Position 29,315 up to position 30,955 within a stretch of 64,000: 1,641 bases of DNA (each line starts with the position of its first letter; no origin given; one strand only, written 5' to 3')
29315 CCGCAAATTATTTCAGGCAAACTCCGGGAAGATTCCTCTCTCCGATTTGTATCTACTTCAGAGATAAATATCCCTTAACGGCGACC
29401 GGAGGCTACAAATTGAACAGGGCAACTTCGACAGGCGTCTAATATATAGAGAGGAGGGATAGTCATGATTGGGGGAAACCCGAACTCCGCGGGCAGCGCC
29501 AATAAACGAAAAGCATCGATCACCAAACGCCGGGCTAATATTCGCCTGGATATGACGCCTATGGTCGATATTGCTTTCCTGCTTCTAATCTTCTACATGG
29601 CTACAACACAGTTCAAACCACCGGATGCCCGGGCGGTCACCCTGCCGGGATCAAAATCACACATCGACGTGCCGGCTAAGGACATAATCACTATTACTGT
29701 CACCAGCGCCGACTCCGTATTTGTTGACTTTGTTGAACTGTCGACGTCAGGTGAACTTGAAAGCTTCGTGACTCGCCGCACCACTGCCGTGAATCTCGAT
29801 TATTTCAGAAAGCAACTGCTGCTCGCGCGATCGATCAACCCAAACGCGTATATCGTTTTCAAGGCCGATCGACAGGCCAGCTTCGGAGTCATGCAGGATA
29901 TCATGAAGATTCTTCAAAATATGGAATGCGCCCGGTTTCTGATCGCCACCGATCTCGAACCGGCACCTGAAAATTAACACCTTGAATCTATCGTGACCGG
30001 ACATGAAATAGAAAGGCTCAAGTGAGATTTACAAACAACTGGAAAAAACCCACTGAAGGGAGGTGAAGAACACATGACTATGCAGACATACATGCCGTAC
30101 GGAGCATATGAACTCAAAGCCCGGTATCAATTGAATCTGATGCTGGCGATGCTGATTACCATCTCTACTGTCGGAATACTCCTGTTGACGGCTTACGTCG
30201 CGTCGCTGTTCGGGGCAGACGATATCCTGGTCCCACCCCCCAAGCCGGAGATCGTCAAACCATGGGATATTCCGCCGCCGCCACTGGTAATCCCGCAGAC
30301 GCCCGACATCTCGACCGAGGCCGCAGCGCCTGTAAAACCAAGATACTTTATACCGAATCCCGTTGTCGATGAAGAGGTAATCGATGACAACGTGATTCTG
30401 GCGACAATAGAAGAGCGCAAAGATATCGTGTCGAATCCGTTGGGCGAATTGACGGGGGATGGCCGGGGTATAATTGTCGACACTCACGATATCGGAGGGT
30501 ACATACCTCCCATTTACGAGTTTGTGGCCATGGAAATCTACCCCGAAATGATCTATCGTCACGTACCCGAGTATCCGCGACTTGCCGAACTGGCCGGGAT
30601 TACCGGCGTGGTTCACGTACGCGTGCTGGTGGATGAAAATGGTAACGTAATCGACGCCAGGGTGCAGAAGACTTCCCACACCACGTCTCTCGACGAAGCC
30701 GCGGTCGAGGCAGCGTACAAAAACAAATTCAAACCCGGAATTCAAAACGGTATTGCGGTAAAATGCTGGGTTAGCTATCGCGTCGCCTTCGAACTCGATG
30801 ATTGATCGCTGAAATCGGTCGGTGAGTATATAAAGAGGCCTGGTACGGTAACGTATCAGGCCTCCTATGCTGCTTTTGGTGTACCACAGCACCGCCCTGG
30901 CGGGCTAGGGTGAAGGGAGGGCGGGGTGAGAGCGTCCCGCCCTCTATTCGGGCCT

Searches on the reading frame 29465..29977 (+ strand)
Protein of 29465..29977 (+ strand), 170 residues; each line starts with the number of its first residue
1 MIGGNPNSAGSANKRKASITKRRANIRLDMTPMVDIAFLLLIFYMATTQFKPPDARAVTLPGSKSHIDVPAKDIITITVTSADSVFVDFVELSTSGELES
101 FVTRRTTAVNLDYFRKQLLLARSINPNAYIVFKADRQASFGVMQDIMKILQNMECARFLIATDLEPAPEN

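Call 11: search_protein_families(library=pfam, proteins=[window:29465-29977:+], max_evalue=0.01)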
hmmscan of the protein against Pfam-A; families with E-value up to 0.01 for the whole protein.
window:29465-29977:+ (170 aa): 1 family
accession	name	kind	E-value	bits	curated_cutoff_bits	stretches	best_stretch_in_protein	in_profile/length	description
PF02472.21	ExbD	-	2.3e-21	76.6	25.4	1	22-163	2-126/128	Biopolymer transport protein ExbD/TolR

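Call 12: search_protein_families(library=padloc, proteins=[window:29465-29977:+], max_evalue=0.001)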
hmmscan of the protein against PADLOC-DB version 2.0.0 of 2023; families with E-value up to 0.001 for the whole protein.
window:29465-29977:+ (170 aa): 0 families

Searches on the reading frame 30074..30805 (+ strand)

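Call 11: search_protein_families(library=pfam, proteins=[window:30074-30805:+], max_evalue=0.01)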
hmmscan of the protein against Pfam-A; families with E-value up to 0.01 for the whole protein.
window:30074-30805:+ (243 aa): 2 families
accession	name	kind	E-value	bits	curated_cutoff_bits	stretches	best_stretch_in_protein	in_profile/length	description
PF03544.19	TonB_C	-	7.4e-20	71.6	24.6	1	165-241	3-79/79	Gram-negative bacterial TonB protein C-terminal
PF13103.11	TonB_2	-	0.0016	19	22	1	178-218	26-66/85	TonB C terminal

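Call 12: search_protein_families(library=padloc, proteins=[window:30074-30805:+], max_evalue=0.001)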
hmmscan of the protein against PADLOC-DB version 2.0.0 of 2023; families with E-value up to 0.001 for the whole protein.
window:30074-30805:+ (243 aa): 0 families

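Call 14: search_protein_families(library=ncbifam, proteins=[window:30074-30805:+], max_evalue=0.01)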
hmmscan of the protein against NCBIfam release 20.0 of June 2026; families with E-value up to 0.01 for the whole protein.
window:30074-30805:+ (243 aa): 3 families
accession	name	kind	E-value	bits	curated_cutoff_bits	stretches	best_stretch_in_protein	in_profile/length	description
TIGR01352.1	tonB_Cterm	subfamily_domain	2.1e-17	63.2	27.1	1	165-241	1-75/76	TonB family protein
NF038079.1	TonB_sider_MxcH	equivalog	3.3e-13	48.6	925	1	157-242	2-86/792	TonB-dependent siderophore myxochelin receptor MxcH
NF008080.0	PRK10819.1-1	equivalog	0.0092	15.4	418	1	157-219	167-229/252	TonB system transport protein TonB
